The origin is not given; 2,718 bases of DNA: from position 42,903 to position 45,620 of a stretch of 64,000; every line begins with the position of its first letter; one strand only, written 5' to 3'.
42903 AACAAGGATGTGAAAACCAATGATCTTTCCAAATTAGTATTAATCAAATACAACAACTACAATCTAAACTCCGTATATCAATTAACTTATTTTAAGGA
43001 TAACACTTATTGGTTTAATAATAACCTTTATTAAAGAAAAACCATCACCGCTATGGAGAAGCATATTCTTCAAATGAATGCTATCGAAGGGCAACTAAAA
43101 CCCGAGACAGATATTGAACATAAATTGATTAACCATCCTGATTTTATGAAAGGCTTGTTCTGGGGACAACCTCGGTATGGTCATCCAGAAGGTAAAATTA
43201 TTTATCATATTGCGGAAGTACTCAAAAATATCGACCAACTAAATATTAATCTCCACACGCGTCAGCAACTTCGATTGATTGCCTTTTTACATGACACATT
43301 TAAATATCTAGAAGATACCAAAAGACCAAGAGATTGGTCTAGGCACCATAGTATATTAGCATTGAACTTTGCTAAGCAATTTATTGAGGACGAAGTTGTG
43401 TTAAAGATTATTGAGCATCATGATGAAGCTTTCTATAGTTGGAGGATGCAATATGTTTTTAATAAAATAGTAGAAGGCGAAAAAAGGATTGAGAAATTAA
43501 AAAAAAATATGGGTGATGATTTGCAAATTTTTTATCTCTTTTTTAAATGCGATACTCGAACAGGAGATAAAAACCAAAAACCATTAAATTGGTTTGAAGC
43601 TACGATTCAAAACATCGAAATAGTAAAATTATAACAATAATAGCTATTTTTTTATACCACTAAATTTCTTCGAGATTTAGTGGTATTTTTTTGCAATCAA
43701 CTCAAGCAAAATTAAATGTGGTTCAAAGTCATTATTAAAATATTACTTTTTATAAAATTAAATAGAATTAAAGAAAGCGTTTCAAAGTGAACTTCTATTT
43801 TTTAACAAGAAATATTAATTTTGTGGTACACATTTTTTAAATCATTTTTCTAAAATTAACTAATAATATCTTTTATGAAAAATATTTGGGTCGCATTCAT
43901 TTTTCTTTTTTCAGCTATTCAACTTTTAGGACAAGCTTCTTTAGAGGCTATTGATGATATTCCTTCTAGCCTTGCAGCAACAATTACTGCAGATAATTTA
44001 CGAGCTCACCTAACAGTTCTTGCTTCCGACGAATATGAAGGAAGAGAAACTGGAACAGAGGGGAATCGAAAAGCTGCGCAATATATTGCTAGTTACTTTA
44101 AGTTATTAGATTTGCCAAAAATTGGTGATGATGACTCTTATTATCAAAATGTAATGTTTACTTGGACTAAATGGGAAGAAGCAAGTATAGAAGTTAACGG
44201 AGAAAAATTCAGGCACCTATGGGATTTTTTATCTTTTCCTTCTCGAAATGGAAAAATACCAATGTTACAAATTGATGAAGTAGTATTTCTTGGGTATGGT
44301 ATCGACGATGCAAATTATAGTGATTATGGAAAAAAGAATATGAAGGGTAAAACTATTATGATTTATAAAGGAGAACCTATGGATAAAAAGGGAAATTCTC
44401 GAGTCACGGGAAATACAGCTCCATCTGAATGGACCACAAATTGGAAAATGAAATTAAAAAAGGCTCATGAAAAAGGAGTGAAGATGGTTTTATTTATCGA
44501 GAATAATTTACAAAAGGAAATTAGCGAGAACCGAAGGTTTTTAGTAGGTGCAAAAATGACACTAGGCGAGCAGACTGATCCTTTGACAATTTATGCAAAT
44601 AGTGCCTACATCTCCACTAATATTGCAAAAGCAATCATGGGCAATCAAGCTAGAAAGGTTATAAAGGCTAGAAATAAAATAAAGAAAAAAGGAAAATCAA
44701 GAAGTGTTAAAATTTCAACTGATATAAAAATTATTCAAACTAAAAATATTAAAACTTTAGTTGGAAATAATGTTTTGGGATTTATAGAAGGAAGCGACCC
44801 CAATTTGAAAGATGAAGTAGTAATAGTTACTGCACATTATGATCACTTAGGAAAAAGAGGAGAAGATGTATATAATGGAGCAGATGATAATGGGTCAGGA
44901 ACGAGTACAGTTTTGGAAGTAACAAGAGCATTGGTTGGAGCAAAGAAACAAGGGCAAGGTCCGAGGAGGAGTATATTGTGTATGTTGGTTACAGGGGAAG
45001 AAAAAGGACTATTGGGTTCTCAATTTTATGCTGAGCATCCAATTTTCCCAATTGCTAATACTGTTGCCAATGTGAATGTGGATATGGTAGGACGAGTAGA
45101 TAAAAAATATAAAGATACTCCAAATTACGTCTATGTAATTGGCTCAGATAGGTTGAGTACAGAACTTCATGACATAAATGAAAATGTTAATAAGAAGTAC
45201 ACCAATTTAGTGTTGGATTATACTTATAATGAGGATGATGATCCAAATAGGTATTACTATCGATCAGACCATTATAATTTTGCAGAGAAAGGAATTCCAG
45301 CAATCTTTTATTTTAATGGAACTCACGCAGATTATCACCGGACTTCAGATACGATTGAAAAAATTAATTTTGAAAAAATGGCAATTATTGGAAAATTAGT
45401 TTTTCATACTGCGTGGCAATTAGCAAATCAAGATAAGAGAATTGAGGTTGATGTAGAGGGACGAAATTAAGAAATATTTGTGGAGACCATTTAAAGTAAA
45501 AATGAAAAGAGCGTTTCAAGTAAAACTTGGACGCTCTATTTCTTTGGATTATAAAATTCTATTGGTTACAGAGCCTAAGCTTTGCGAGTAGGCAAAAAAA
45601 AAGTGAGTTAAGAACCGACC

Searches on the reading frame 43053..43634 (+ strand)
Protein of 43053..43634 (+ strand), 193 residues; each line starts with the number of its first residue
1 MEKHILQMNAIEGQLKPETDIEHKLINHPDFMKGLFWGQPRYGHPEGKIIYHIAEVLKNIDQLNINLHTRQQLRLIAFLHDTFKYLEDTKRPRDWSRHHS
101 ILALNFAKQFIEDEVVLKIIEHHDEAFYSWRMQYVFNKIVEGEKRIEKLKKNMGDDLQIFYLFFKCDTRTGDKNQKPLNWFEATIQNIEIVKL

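Call 50: search_protein_families(library=pfam, proteins=[window:43053-43634:+])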
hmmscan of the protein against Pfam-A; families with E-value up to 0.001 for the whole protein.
window:43053-43634:+ (193 aa): 1 family
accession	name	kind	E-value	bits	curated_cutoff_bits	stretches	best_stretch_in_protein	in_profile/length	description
PF01966.28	HD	-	1.3e-07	32.3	22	1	50-127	2-89/116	HD domain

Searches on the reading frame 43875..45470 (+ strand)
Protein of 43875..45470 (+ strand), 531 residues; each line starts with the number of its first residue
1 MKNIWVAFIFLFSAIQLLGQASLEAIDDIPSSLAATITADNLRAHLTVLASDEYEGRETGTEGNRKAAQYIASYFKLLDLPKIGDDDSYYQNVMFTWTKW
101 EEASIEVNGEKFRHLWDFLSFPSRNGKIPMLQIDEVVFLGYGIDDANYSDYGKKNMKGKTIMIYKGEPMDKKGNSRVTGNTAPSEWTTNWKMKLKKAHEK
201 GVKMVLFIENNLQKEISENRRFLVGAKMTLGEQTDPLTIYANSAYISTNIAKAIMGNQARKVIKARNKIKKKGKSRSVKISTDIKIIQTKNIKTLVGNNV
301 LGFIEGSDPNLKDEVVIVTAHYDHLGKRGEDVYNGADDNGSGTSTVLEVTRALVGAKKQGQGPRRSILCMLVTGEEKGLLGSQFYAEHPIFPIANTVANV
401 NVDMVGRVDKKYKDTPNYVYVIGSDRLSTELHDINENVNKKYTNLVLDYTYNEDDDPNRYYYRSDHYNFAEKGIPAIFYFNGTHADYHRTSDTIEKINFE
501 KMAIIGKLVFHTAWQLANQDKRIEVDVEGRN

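Call 12: find_encoding_contigs(protein=window:43875-45470:+, flank=4000, max_places=10)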
Protein window:43875-45470:+ (531 aa): 18 contigs read that carry it; 6 places shown.
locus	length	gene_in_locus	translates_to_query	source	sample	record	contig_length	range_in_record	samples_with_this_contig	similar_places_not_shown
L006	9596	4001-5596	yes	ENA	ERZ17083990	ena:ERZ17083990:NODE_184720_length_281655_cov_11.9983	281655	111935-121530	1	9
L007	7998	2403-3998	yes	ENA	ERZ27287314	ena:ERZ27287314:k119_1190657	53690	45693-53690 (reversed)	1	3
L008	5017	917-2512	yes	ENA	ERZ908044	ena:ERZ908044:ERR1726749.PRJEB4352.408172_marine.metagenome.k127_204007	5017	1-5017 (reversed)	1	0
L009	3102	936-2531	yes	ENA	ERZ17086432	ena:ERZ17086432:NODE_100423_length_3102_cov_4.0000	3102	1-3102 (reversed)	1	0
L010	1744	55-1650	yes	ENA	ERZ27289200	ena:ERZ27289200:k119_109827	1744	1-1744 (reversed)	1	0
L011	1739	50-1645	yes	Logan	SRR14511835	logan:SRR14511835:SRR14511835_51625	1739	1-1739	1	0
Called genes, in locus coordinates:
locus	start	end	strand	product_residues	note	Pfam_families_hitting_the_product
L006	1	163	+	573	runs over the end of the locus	PF01551:Peptidase_M23, PF27332:TP_0781 (faint)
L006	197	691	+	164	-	PF00578:AhpC-TSA, PF08534:Redoxin, PF13911:AhpC-TSA_2 (weak)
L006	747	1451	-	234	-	PF00156:Pribosyltran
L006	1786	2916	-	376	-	PF00089:Trypsin, PF13365:Trypsin_2, PF00595:PDZ, PF13180:PDZ_2, PF17820:PDZ_6 (weak)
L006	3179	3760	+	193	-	PF01966:HD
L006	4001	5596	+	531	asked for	PF04389:Peptidase_M28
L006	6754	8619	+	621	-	PF02518:HATPase_c, PF13589:HATPase_c_3, PF00183:HSP90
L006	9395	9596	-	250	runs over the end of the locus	PF13085:Fer2_3, PF13187:Fer4_9 (faint), PF12797:Fer4_2 (weak), PF00037:Fer4 (weak), PF12838:Fer4_7, PF13183:Fer4_8, PF13237:Fer4_10 (weak), PF13534:Fer4_17 (weak)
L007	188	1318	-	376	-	PF00089:Trypsin, PF13365:Trypsin_2, PF00595:PDZ, PF13180:PDZ_2, PF17820:PDZ_6 (weak)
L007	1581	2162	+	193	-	PF01966:HD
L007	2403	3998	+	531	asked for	PF04389:Peptidase_M28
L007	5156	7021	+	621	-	PF02518:HATPase_c, PF13589:HATPase_c_3, PF00183:HSP90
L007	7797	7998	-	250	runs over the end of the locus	PF13085:Fer2_3, PF13187:Fer4_9 (faint), PF12797:Fer4_2 (weak), PF00037:Fer4 (weak), PF12838:Fer4_7, PF13183:Fer4_8, PF13237:Fer4_10 (weak), PF13534:Fer4_17 (weak)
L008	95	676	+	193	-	PF01966:HD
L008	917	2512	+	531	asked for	PF04389:Peptidase_M28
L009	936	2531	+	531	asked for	PF04389:Peptidase_M28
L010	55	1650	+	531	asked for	PF04389:Peptidase_M28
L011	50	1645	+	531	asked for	PF04389:Peptidase_M28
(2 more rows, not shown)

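Call 50: search_protein_families(library=pfam, proteins=[window:43875-45470:+])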
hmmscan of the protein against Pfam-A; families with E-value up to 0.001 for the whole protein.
window:43875-45470:+ (531 aa): 1 family
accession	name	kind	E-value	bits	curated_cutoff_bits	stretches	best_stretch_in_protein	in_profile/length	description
PF04389.22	Peptidase_M28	-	1e-41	143.3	21.3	1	299-511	1-191/193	Peptidase family M28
